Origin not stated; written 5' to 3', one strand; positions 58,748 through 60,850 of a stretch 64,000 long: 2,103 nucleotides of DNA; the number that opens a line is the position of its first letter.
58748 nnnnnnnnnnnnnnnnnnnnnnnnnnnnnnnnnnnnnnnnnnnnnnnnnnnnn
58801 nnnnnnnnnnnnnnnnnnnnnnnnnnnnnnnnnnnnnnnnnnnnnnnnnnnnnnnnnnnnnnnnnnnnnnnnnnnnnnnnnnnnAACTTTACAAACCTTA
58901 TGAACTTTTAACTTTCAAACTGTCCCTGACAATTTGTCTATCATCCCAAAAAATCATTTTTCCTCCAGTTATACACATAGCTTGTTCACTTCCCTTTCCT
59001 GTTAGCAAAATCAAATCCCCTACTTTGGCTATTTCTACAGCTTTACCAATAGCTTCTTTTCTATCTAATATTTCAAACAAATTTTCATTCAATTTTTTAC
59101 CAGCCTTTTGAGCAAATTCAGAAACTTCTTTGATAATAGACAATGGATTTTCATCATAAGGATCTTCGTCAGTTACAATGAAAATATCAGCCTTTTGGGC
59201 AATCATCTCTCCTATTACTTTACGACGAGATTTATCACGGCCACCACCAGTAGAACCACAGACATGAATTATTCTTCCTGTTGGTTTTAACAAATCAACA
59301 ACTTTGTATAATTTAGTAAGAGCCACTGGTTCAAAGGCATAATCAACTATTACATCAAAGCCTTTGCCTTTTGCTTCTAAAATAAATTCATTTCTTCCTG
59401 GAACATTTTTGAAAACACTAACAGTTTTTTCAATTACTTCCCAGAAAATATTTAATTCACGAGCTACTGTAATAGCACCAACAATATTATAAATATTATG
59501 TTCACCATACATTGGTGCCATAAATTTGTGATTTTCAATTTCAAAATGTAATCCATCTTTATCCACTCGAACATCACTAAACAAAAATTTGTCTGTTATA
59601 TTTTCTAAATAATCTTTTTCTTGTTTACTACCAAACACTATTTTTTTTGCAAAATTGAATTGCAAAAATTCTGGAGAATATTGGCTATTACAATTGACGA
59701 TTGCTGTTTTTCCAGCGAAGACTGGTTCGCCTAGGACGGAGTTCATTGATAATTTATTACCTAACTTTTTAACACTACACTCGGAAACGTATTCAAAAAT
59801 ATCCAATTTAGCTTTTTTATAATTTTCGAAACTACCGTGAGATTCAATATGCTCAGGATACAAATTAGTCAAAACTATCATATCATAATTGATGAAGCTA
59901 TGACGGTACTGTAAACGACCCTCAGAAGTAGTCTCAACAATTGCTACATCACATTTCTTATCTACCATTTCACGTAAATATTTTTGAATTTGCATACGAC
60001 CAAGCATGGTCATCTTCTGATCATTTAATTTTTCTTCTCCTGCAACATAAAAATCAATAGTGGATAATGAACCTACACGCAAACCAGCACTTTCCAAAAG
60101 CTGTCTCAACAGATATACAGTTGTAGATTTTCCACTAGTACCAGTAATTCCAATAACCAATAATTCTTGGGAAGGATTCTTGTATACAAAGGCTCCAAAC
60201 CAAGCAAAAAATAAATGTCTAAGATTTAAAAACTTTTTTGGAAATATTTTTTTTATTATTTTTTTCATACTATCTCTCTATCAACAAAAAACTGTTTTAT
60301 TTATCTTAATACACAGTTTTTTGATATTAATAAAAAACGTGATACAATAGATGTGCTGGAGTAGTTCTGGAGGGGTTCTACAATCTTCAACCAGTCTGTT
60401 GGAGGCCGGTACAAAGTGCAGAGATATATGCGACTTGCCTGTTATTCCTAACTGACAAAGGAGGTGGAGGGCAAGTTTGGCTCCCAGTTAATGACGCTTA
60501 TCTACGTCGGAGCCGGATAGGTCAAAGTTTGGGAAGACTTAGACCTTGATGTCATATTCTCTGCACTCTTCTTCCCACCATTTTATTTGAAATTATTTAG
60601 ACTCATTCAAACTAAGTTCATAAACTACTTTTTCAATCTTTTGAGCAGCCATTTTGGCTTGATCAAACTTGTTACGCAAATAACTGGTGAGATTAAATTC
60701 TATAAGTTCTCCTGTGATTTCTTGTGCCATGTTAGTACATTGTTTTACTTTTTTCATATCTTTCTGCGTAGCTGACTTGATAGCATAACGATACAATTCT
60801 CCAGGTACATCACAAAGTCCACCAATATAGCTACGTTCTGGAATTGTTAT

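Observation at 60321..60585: GC-rich structured RNA candidate of about 230 nt with a near-consensus promoter in the gap upstream of the MurE-like gene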

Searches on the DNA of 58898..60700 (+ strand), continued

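Call 20: search_rna_families(sources=[L002, L004, L006], threshold=evalue, max_evalue=5)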
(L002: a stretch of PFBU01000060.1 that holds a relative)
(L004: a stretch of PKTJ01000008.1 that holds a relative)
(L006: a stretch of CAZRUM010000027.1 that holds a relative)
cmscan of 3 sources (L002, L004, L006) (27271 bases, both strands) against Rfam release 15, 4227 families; matches with E-value up to 5: 9.
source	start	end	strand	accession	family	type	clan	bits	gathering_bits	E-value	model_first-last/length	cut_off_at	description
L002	145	217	-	RF00005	tRNA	Gene; tRNA;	CL00001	68.8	29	2.9e-13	1-71/71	no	tRNA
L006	8470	8540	+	RF00005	tRNA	Gene; tRNA;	CL00001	66.2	29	1.5e-12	1-71/71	no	tRNA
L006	8700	8770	+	RF00005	tRNA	Gene; tRNA;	CL00001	62.1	29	2e-11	1-71/71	no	tRNA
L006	1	51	+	RF00005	tRNA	Gene; tRNA;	CL00001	34.1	29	0.001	22-71/71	5'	tRNA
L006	5222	5302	+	RF01770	rimP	Cis-reg; leader;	-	29.8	47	0.36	1-102/102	no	Gammaprotebacteria rimP leader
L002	1426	1525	+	RF03550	mir-31_2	Gene; miRNA;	-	28.9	97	0.053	1-83/83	no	mir-31_2 microRNA precursor family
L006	5226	5308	-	RF01770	rimP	Cis-reg; leader;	-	28.7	47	0.63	1-102/102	no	Gammaprotebacteria rimP leader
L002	3547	3656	-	RF02344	ar14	Gene; sRNA;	-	26.1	58.8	0.33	1-123/123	no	Alphaproteobacterial ar14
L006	3670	3723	+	RF03223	mir-2209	Gene; miRNA;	-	25.1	70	0.29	1-63/63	no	mir-2209 microRNA precursor family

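Call 74: build_rna_model(alignment_id=A5, structure=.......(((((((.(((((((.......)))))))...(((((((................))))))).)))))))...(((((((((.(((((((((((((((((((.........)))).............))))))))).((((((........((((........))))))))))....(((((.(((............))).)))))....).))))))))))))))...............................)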
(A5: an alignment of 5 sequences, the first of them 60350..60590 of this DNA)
Model R1 built from alignment A5 (5 sequences, 266 columns); structure: as given.
model positions 241; base pairs 66; branch points 4; effective number of sequences 1.14; information 0.59 bits per position. Calibrated on 0.2 Mb of random sequence (short: E-values are rough).
structure used (alignment columns):
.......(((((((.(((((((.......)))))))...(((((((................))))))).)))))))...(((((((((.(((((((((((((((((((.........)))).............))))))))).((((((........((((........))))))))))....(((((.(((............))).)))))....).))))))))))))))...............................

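Call 75: search_with_rna_model(model_id=R1, sources=[window, L001, L002, L003, L004, L005, L006, L007, L008, L009, L010, L011, L012, L013, L014, L015, L016, L017, L018, L019, L020, L087, L088, L094, L095, L097, L099, L100, L103, L104, L105, L106, L107, L109, L110, L113, L115, L117, L118, L119, L120, L122, L082], max_evalue=10, make_alignment=true)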
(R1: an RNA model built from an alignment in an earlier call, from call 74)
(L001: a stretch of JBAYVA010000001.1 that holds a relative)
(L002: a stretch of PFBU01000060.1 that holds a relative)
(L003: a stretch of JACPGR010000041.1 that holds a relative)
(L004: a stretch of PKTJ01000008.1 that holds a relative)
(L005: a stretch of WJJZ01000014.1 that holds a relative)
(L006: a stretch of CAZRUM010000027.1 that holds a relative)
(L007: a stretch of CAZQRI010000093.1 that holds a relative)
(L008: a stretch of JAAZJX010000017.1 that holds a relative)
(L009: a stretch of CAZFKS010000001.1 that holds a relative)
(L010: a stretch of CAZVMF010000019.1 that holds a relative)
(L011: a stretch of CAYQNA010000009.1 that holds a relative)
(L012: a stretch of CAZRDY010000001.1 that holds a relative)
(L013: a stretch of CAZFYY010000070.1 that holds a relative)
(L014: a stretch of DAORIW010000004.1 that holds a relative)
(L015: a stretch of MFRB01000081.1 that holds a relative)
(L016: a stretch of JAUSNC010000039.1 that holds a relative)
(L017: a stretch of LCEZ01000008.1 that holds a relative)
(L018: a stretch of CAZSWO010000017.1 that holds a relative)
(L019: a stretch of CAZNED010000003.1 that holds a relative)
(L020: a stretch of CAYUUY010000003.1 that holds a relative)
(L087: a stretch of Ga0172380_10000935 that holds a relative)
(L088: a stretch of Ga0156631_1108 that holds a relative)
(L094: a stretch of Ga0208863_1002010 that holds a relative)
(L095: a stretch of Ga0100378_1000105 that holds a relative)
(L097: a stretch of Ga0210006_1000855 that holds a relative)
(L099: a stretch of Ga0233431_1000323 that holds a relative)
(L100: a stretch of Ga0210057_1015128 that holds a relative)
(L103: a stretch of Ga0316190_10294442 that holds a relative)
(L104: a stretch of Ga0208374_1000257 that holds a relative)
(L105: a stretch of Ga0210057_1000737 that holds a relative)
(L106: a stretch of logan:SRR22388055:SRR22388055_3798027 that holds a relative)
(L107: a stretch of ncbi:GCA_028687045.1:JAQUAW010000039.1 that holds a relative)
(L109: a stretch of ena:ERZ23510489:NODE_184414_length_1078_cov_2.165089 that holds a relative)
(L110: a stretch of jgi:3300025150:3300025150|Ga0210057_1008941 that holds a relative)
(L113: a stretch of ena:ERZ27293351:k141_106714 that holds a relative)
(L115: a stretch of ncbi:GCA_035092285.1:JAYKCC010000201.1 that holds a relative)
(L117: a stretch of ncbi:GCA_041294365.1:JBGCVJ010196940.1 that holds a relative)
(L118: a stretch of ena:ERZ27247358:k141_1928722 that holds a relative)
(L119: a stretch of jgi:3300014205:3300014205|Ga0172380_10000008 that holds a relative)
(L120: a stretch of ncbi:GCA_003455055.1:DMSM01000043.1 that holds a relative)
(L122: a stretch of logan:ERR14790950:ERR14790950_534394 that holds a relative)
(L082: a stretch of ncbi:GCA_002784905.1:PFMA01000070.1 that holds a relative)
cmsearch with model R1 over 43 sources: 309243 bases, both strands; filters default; matches with E-value up to 10: 5.
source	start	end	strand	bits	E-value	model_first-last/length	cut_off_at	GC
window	60350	60590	+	273.5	5.4e-82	1-241/241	no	0.46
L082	3333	3573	-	272.1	1.4e-81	1-241/241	no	0.47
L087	3084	3329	-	255.6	1.7e-76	1-241/241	no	0.47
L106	1142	1388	-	244.7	3.7e-73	1-241/241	no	0.5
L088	3132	3373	-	203.8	1.4e-60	1-241/241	no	0.5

Alignment A6: 5 matches aligned to the model, 255 columns, each read 5' to 3' on its own strand. Consensus structure (alignment columns), stored with it:
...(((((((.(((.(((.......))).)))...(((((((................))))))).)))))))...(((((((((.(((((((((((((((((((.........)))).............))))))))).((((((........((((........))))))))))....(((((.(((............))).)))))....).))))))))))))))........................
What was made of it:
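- Checked: Composition. cmsearch reports 46% GC for 60350-60590 (call 75).
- A covariance model of the RNA finds only its own four distinct sequences plus one SNP variant among 43 sources (309 kb of loci plus the window, call 75).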
